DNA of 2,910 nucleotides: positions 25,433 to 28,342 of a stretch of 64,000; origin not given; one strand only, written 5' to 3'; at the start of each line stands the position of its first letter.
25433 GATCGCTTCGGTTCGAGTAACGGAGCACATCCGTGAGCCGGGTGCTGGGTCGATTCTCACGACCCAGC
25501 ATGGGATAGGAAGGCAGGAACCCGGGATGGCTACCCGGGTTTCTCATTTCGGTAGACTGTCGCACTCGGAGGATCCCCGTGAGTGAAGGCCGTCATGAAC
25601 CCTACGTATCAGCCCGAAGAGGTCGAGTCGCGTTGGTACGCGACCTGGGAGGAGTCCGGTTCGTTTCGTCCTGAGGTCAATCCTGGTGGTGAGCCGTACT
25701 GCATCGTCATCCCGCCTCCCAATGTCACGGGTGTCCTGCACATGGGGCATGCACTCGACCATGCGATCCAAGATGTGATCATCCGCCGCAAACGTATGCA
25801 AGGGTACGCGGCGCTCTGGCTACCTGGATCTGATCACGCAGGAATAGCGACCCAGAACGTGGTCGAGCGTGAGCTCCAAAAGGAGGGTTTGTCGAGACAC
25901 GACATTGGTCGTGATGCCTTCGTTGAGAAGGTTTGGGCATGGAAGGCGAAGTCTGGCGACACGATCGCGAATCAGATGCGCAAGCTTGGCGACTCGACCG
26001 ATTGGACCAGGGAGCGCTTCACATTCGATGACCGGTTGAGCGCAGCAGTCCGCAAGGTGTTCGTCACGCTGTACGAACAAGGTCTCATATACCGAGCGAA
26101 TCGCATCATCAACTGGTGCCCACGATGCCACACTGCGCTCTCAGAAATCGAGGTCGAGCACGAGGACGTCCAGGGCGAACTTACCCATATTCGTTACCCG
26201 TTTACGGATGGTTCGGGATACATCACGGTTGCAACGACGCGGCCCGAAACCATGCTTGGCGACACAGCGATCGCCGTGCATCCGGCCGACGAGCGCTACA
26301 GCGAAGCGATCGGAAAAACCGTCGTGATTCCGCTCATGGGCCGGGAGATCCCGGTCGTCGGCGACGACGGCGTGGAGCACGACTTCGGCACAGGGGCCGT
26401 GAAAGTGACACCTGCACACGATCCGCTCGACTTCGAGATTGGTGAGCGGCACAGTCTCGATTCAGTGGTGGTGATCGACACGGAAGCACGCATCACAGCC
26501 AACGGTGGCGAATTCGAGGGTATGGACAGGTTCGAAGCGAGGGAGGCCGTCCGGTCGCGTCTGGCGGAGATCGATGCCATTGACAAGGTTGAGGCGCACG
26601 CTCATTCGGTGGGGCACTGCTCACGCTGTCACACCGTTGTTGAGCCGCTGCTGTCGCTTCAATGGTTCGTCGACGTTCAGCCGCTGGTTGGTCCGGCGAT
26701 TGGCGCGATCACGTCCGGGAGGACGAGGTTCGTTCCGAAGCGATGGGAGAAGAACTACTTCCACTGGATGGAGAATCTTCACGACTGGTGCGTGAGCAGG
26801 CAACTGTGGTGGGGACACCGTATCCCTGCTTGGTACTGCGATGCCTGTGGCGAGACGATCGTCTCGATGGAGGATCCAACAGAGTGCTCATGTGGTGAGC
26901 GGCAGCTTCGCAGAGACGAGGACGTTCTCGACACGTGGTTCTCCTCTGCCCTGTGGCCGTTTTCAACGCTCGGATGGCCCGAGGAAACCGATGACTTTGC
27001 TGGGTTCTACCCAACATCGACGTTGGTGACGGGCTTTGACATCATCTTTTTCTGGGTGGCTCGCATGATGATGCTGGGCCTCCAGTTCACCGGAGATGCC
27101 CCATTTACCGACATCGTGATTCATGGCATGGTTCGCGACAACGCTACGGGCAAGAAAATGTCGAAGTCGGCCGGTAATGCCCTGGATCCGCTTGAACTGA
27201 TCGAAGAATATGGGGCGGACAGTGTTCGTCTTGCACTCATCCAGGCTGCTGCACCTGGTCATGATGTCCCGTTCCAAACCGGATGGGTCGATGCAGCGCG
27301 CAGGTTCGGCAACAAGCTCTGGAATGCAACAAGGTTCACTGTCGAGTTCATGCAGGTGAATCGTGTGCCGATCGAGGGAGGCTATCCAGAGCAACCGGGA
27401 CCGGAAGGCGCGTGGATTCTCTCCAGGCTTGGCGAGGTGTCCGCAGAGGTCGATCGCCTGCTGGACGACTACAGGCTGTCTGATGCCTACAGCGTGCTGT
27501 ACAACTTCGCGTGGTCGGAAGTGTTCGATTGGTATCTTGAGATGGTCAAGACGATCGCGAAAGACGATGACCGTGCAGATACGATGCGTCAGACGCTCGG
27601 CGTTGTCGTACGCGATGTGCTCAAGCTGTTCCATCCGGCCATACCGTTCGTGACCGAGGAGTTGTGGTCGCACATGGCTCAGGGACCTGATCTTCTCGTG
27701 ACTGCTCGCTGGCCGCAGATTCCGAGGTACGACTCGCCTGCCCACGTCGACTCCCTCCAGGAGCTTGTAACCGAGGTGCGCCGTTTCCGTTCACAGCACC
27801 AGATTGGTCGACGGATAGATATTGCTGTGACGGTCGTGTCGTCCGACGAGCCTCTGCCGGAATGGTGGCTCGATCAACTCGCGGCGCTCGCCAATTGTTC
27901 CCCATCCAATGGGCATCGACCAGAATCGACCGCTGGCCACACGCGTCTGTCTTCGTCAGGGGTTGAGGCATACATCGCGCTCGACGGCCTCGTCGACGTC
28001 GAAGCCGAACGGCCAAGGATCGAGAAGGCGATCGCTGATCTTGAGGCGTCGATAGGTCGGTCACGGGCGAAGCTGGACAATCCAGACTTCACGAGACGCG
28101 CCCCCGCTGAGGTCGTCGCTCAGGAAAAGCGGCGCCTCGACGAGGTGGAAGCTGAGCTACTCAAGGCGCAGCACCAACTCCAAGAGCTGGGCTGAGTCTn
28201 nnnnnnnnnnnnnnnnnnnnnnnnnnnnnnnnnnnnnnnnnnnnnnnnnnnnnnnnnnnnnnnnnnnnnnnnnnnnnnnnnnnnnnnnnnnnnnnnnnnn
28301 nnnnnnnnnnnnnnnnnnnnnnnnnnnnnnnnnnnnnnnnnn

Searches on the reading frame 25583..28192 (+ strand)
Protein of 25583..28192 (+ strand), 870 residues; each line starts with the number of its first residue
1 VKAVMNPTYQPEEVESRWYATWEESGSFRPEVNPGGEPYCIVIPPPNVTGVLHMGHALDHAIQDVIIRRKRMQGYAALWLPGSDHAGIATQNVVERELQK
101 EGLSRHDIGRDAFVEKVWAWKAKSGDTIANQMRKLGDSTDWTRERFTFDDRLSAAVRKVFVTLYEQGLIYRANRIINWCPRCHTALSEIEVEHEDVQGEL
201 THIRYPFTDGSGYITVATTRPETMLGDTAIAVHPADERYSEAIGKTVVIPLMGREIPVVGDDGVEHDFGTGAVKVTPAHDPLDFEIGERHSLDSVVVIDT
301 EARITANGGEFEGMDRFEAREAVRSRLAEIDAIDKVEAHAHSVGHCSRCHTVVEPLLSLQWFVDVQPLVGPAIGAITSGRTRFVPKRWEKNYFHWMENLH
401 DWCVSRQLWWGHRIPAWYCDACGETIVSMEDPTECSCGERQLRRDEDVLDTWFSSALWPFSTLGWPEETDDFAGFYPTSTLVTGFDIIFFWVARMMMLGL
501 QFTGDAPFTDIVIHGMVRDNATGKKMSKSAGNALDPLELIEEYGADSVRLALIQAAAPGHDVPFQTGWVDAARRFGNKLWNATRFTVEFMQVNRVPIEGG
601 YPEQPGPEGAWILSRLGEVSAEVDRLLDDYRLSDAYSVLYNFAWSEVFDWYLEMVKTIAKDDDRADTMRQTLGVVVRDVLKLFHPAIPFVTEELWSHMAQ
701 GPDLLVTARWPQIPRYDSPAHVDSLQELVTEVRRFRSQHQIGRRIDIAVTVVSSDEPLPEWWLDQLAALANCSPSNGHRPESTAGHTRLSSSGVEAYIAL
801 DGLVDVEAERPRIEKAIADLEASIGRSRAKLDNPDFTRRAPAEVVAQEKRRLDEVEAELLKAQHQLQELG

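Call 83: search_protein_families(library=pfam, proteins=[window:25583-28192:+], max_evalue=0.0001)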
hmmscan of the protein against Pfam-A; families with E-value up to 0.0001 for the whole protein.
window:25583-28192:+ (870 aa): 5 families
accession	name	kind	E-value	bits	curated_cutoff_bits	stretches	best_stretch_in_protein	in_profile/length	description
PF00133.28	tRNA-synt_1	-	1e-141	472.9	22.7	1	18-562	2-411/414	tRNA synthetases class I (I, L, M and V)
PF08264.19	Anticodon_1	-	7.9e-32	110.6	25.1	1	611-749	3-146/148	Anticodon-binding domain of tRNA ligase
PF09334.17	tRNA-synt_1g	-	2.3e-19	69.9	20.1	2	44-192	6-136/391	tRNA synthetases class I (M)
PF10458.14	Val_tRNA-synt_C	-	1.3e-15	57.8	25.9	1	805-870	1-66/66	Valyl tRNA synthetase tRNA binding arm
PF13603.12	tRNA-synt_1_2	-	2.6e-09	37.3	25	1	243-302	85-144/185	Leucyl-tRNA synthetase, editing domain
